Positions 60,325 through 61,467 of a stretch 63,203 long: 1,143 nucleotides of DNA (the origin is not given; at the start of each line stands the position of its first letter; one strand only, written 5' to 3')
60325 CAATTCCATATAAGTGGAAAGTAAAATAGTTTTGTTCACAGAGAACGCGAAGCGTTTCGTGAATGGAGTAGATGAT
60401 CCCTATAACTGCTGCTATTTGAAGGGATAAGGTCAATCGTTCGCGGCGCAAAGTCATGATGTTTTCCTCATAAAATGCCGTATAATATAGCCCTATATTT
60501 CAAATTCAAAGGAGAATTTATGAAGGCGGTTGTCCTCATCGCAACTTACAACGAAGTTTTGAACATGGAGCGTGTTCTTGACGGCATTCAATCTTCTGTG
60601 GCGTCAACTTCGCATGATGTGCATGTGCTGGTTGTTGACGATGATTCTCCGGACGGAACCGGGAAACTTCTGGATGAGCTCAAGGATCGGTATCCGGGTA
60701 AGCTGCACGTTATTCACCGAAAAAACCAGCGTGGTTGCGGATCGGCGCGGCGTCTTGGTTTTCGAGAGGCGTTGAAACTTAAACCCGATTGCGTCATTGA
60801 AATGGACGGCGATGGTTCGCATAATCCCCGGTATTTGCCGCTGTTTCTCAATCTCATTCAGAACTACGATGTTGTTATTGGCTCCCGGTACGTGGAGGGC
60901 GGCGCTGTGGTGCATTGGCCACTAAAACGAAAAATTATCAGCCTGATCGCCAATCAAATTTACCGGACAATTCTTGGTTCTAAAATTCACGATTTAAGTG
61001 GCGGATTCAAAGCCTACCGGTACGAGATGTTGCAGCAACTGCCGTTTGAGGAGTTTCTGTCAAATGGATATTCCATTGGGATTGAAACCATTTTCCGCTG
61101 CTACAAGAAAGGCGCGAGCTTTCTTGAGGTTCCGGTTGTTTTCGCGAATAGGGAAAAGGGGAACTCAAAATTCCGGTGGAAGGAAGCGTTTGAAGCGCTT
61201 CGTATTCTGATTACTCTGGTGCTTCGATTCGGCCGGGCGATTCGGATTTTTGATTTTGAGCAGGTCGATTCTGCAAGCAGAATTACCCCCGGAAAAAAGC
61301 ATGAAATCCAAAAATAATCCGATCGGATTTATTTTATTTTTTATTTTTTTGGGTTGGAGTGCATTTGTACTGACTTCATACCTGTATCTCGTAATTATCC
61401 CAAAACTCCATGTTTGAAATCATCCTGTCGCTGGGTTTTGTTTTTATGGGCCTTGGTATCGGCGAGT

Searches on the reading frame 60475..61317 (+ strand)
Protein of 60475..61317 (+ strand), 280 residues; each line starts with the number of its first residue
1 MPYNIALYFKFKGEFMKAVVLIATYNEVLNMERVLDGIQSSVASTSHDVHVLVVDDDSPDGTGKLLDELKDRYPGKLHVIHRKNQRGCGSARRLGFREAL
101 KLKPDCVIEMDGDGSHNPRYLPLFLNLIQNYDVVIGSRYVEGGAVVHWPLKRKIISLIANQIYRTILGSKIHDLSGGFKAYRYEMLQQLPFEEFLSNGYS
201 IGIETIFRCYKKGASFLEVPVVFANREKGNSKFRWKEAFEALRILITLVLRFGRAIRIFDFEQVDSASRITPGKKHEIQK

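Call 8: search_protein_families(library=pfam, proteins=[window:60475-61317:+])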
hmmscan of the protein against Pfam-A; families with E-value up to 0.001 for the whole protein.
window:60475-61317:+ (280 aa): 2 families
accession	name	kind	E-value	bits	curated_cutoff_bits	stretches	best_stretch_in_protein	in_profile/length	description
PF00535.33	Glycos_transf_2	-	7.4e-29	101.3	23.3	1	20-188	2-166/168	Glycosyl transferase family 2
PF13641.12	Glyco_tranf_2_3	-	4.3e-08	33.9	27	1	20-227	5-212/230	Glycosyltransferase like family 2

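Call 20: search_protein_families(library=ncbifam, proteins=[window:60475-61317:+], max_evalue=0.00001)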
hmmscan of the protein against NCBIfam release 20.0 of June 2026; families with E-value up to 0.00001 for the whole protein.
window:60475-61317:+ (280 aa): 8 families
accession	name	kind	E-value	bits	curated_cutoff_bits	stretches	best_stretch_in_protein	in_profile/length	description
TIGR04182.1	glyco_TIGR04182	equivalog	9.5e-16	58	325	1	19-231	3-199/293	S-layer glycoprotein N-glycosyltransferase AglJ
NF041391.1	DPhHxTase_Halo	equivalog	6.6e-14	51.4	375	1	23-230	2-189/213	dolichyl-phosphate hexose transferase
NF007986.1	PRK10714.1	equivalog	2e-12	46.7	529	1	16-247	6-224/316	undecaprenyl-phosphate 4-deoxy-4-formamido-L-arabinose transferase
NF047588.1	GlcsyltransPgfSStrep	equivalog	1.6e-10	40.7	500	1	16-238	1-210/308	glycosyltransferase PgfS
TIGR03937.1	PgaC_IcaA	equivalog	5.8e-09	35.4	422.3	1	16-117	45-139/407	poly-beta-1,6-N-acetyl-D-glucosamine synthase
NF041875.1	EPS_EpsD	equivalog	6.3e-09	35.7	370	1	20-126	3-102/325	exopolysaccharide biosynthesis glycosyltransferase EpsD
NF038302.1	EPS_HpsE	equivalog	1.5e-07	30.7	300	1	19-99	4-85/307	hormogonium polysaccharide biosynthesis glycosyltransferase HpsE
NF007482.0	PRK10073.1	equivalog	5.2e-06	25.7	423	0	17-99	7-84/334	glycosyltransferase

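Call 23: search_solved_structures(query=window:60475-61317:+, max_evalue=0.001, show_alignments=2)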
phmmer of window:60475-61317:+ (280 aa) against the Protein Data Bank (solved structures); distinct sequences matched with E-value up to 0.001: 8.
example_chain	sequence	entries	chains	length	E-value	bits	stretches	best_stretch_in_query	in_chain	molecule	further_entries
5mlz_A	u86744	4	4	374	7.7e-35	123.8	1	14-264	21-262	Dolichol monophosphate mannose synthase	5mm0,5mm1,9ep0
3bcv_A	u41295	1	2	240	6.1e-08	35.6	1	24-98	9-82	Putative glycosyltransferase protein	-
9hwj_A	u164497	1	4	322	7.4e-08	35.3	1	17-248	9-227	Undecaprenyl-phosphate 4-deoxy-4-formamido-L-arabinose transferase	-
9bhc_C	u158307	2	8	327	3.3e-06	29.9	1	16-248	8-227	Undecaprenyl-phosphate 4-deoxy-4-formamido-L-arabinose transferase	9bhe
8vxh_A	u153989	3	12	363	4.2e-06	29.6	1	16-248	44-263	Undecaprenyl-phosphate 4-deoxy-4-formamido-L-arabinose transferase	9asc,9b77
2z87_A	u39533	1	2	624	5.2e-06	29.3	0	4-97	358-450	Chondroitin synthase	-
2z86_A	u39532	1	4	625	5.2e-06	29.3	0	4-97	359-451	Chondroitin synthase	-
6h1j_A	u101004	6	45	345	5.3e-05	26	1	12-234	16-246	Probable ss-1,3-N-acetylglucosaminyltransferase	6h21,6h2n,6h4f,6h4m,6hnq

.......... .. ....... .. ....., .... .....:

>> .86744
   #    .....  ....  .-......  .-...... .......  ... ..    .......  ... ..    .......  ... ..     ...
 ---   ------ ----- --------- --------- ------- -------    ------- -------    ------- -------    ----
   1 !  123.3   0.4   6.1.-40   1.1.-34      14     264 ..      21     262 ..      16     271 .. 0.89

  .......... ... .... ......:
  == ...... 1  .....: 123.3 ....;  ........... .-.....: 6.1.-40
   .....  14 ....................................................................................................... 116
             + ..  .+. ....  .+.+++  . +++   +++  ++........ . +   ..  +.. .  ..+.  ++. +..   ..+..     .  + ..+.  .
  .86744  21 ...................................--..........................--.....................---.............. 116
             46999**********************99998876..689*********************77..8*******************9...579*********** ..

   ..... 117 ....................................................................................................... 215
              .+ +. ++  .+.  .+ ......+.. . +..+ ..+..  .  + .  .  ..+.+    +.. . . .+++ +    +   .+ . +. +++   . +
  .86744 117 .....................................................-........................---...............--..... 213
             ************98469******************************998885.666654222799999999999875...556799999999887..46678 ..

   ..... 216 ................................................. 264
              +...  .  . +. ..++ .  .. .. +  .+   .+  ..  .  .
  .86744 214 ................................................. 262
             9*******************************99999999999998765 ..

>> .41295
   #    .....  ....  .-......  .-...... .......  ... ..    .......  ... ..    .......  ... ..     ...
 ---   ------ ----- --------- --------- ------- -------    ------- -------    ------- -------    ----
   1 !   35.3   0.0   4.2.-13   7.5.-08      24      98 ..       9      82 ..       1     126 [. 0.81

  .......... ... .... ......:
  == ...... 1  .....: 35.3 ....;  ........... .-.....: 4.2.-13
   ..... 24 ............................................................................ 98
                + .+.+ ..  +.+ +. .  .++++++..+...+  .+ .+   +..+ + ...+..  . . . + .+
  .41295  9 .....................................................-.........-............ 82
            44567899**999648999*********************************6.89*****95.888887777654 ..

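Call 42: find_homologous_proteins(query=window:60520-61317:+)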
Query window:60520-61317:+ (265 aa): 6566 proteins with E <= 0.001 among 8000 candidates; the best 120 are listed.
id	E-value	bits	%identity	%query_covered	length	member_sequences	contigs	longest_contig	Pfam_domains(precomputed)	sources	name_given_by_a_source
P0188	3.3e-174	595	100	100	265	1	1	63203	PF13641.13,PF00535.33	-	-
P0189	1.9e-130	452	80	95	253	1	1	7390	PF00535.33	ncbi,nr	ncbi:MAG: polyprenol monophosphomannose synthase [Candidatus Omnitrophica bacterium]|nr:polyprenol m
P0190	3.7e-129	448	80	94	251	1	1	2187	PF00535.33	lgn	-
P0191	6.8e-109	381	67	94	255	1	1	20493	PF13641.13,PF00535.33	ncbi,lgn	-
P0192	3.2e-107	376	67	94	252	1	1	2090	PF00535.33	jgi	jgi:dolichol-phosphate mannosyltransferase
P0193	4.7e-106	372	63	97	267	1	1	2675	PF00535.33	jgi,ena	-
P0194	3.1e-105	369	65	95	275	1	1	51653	PF13641.13,PF00535.33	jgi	jgi:dolichol-phosphate mannosyltransferase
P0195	1.3e-104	367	64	93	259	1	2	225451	PF00535.33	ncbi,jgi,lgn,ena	-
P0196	1.4e-103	364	62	98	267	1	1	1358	PF00535.33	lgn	-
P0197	2.1e-103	363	65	93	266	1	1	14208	PF00535.33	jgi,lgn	jgi:dolichol-phosphate mannosyltransferase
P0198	6.3e-103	362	62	94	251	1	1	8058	PF00535.33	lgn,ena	-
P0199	4.9e-102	359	64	93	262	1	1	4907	PF00535.33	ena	-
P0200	1.1e-101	358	64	93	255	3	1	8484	PF00535.33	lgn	-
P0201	1.4e-101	357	63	94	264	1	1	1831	PF13641.13,PF00535.33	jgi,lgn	jgi:dolichol-phosphate mannosyltransferase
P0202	2.4e-101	357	63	94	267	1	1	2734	PF00535.33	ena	-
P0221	7.9e-82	293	55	92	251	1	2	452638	PF13641.13,PF00535.33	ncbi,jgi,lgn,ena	-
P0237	5.2e-71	257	50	89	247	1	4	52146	PF13641.13,PF00535.33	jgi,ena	-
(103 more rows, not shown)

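Call 43: find_encoding_contigs(protein=P0194, flank=10000, max_places=1)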
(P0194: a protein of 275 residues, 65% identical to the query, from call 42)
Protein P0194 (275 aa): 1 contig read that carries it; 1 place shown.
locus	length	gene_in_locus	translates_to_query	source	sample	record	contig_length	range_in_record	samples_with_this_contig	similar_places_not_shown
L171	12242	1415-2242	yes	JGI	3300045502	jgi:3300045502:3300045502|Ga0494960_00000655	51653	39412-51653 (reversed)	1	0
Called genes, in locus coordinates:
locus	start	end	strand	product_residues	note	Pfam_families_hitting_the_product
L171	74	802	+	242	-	PF00483:NTP_transferase, PF12804:NTP_transf_3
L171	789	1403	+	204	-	PF00702:Hydrolase (weak), PF08645:PNK3P (weak), PF13419:HAD_2 (faint), PF13242:Hydrolase_like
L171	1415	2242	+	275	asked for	PF00535:Glycos_transf_2, PF13641:Glyco_tranf_2_3 (weak)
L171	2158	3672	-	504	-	PF13231:PMT_2 (weak)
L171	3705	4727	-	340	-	PF13489:Methyltransf_23, PF08241:Methyltransf_11, PF08242:Methyltransf_12, PF13649:Methyltransf_25, PF13847:Methyltransf_31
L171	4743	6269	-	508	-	PF02310:B12-binding, PF04055:Radical_SAM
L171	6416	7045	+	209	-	PF13489:Methyltransf_23, PF13847:Methyltransf_31, PF08241:Methyltransf_11, PF08242:Methyltransf_12, PF13649:Methyltransf_25 (weak)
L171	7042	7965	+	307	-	PF00535:Glycos_transf_2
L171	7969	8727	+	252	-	PF00535:Glycos_transf_2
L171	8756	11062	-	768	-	PF17874:TPR_MalT (faint), PF00515:TPR_1 (faint), PF07719:TPR_2 (faint), PF13176:TPR_7 (faint), PF13181:TPR_8 (faint), PF13424:TPR_12 (faint), PF13432:TPR_16 (faint), PF12770:CHAT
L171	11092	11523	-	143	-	PF17263:DUF5329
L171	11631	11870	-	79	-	-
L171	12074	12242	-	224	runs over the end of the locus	PF12705:PDDEXK_1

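Call 44: find_encoding_contigs(protein=P0221, flank=10000, max_places=1)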
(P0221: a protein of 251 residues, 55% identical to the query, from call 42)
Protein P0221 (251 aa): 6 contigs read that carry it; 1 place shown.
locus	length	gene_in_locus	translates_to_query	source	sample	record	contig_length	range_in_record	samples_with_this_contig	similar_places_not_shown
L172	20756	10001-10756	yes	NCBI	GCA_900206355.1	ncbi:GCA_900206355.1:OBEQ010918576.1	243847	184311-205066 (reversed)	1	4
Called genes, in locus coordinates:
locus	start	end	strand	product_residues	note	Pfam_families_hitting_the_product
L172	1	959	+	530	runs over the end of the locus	-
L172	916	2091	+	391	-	PF00535:Glycos_transf_2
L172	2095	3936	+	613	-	PF02366:PMT (weak), PF26626:DUF8201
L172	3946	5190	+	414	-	PF08421:Methyltransf_13, PF13489:Methyltransf_23, PF08242:Methyltransf_12 (weak), PF08484:Methyltransf_14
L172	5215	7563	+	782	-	-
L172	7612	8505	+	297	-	PF02353:CMAS (weak), PF13489:Methyltransf_23, PF07021:MetW (weak), PF08241:Methyltransf_11, PF08242:Methyltransf_12, PF13649:Methyltransf_25, PF13847:Methyltransf_31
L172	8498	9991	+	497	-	PF13231:PMT_2 (weak)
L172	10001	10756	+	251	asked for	PF00535:Glycos_transf_2, PF13641:Glyco_tranf_2_3 (faint)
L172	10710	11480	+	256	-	PF00483:NTP_transferase, PF12804:NTP_transf_3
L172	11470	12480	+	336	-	PF00288:GHMP_kinases_N, PF08544:GHMP_kinases_C (weak)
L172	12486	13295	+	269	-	PF01066:CDP-OH_P_transf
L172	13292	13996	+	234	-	PF02353:CMAS (weak), PF07021:MetW (weak), PF13847:Methyltransf_31, PF08241:Methyltransf_11, PF08242:Methyltransf_12 (weak), PF13649:Methyltransf_25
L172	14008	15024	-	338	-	-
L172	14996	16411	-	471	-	PF03062:MBOAT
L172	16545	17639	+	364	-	PF04321:RmlD_sub_bind, PF00106:adh_short (faint), PF01073:3Beta_HSD, PF01370:Epimerase, PF02719:Polysacc_synt_2, PF07993:NAD_binding_4 (faint), PF13460:NAD_binding_10, PF16363:GDP_Man_Dehyd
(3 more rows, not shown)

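Call 45: find_encoding_contigs(protein=P0237, flank=10000, max_places=1)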
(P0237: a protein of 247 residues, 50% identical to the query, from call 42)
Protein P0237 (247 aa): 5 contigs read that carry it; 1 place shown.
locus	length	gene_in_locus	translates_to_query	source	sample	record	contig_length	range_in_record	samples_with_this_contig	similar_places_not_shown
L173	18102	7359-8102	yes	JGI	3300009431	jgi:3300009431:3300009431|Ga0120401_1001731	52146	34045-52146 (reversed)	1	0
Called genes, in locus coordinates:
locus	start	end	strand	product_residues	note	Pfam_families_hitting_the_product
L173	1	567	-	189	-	?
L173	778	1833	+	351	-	PF01522:Polysacc_deac_1 (weak)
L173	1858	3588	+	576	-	PF02543:Carbam_trans_N, PF00814:TsaD, PF22521:HypF_C_2 (weak), PF16861:Carbam_trans_C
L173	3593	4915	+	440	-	PF09861:Lar_N, PF21113:LarA_C (faint)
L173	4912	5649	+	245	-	PF00483:NTP_transferase, PF01128:IspD (weak), PF12804:NTP_transf_3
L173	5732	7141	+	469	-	PF13231:PMT_2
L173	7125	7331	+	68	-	-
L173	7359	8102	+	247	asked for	PF00535:Glycos_transf_2, PF13641:Glyco_tranf_2_3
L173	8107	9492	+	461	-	PF03901:Glyco_transf_22 (weak), PF13231:PMT_2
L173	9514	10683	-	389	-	-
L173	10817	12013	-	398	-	-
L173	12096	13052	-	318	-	PF00535:Glycos_transf_2, PF13641:Glyco_tranf_2_3 (weak)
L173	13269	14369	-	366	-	PF01073:3Beta_HSD, PF01370:Epimerase, PF04321:RmlD_sub_bind (weak), PF13460:NAD_binding_10 (weak), PF16363:GDP_Man_Dehyd, PF07993:NAD_binding_4, PF01370:Epimerase, PF16363:GDP_Man_Dehyd, +1 more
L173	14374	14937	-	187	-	PF00908:dTDP_sugar_isom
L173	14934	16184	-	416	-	PF00483:NTP_transferase, PF12804:NTP_transf_3, PF00702:Hydrolase, PF08645:PNK3P (weak), PF13242:Hydrolase_like, PF13419:HAD_2 (weak)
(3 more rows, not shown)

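Call 75: predict_structure(alignment_id=A4)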
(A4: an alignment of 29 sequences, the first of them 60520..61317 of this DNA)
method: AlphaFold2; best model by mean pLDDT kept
length: 265 residues; sequences in the alignment: 29
mean_pLDDT: 90.0   pTM: 0.86
mean pLDDT of the five models: 90.0, 89.9, 89.7, 89.0, 88.7
residues with pLDDT >= 90: 211; 70-90: 30; 50-70: 4; < 50: 20
segments of 3 or more residues with pLDDT < 50: 244-251, 253-264
pLDDT, mean of each block of 10 residues (from residue 1): 97 96 97 98 95 97 95 93 98 95 97 98 94 91 93 92 96 96 93 95 95 80 92 92 52 45 46
secondary structure, 60 per line:
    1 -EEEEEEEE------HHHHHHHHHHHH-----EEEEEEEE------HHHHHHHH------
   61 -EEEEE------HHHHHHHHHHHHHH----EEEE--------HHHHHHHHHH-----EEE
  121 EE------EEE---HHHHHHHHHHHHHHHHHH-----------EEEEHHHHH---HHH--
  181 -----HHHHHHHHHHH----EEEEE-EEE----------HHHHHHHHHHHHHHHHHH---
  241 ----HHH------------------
elements in order: E2-9 H16-27 E33-40 H47-54 E62-66 H73-86 E91-94 H103-112 E118-122 E129-131 H135-152 E164-167 H168-172 H186-196 E201-205 E207-209 H220-237

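Call 77: fold_search(model_id=the predicted structure, library=pdb)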
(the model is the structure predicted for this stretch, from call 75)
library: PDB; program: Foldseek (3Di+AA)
matches with E <= 10: 1489; with E <= 0.001: 260
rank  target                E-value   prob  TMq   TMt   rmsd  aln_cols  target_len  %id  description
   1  5mlz                  8.5e-21  1.00  0.79  0.59   2.0       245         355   35  Dolichyl phosphate mannose synthase in complex with GDP and Mg2+ (released 2017-08-09)
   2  9ep0                  3.8e-20  1.00  0.75  0.59   2.3       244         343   34  Dolichyl phosphate mannose synthase in complex with donor (GDP-Man) and traces of acceptor (Dol55P) and product (Dol55P- (released 2025-10-01)
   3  5mm1                  6.2e-20  1.00  0.75  0.58   2.4       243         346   33  Dolichyl phosphate mannose synthase in complex with GDP and dolichyl phosphate mannose (released 2017-08-09)
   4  9asc_A                1.4e-16  1.00  0.71  0.60   3.3       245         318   22  Cryo-EM Structure of the Glycosyltransferase ArnC from Salmonella enterica in the UDP-bound State Determined on Talos  (released 2025-02-05)
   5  9bhc_B                2.6e-15  1.00  0.66  0.58   3.5       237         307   20  Salmonella undecaprenyl-phosphate 4-deoxy-4-formamido-L-arabinose transferase (ArnC) (released 2025-02-12)
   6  9b77_A                2.9e-15  1.00  0.67  0.58   3.9       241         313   20  Cryo-EM Structure of the Glycosyltransferase ArnC from Salmonella enterica in the Apo State Determined on Krios micros (released 2025-02-05)
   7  8vxh_A                3.7e-15  1.00  0.68  0.59   3.7       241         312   22  Cryo-EM Structure of the Glycosyltransferase ArnC from Salmonella enterica in the Apo State Determined on Talos Arctic (released 2025-02-05)
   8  9bhe_B                9.5e-15  1.00  0.69  0.60   3.3       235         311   24  Salmonella undecaprenyl-phosphate 4-deoxy-4-formamido-L-arabinose transferase (ArnC) bound to UDP (released 2025-02-12)
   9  9bhe_A                1.1e-14  1.00  0.69  0.59   3.1       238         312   23  Salmonella undecaprenyl-phosphate 4-deoxy-4-formamido-L-arabinose transferase (ArnC) bound to UDP (released 2025-02-12)
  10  9bhc_A                1.8e-14  1.00  0.66  0.58   3.5       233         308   21  Salmonella undecaprenyl-phosphate 4-deoxy-4-formamido-L-arabinose transferase (ArnC) (released 2025-02-12)
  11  9hwj_A                6.9e-14  1.00  0.65  0.58   3.5       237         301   22  Structure of Undecaprenyl-phosphate 4-deoxy-4-formamido-L-arabinose transferase embedded in nanodisc (released 2026-01-14)
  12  9nyc_A                9.4e-12  1.00  0.67  0.57   3.7       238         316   18  Cryo-EM structure of the glycosyltransferase GtrB in the substrate-bound state (released 2025-12-17)
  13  9nyd_A                3.9e-11  1.00  0.68  0.59   3.8       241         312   17  Cryo-EM structure of the glycosyltransferase GtrB in the pre-catalysis and product-bound state (released 2025-12-17)
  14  9nyd_B                3.9e-11  1.00  0.67  0.59   3.8       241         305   19  Cryo-EM structure of the glycosyltransferase GtrB in the pre-catalysis and product-bound state (released 2025-12-17)
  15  9nye_A                8.3e-11  1.00  0.57  0.50   5.6       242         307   18  Cryo-EM structure of the glycosyltransferase GtrB in the apo state (octamer volume) (released 2025-12-17)
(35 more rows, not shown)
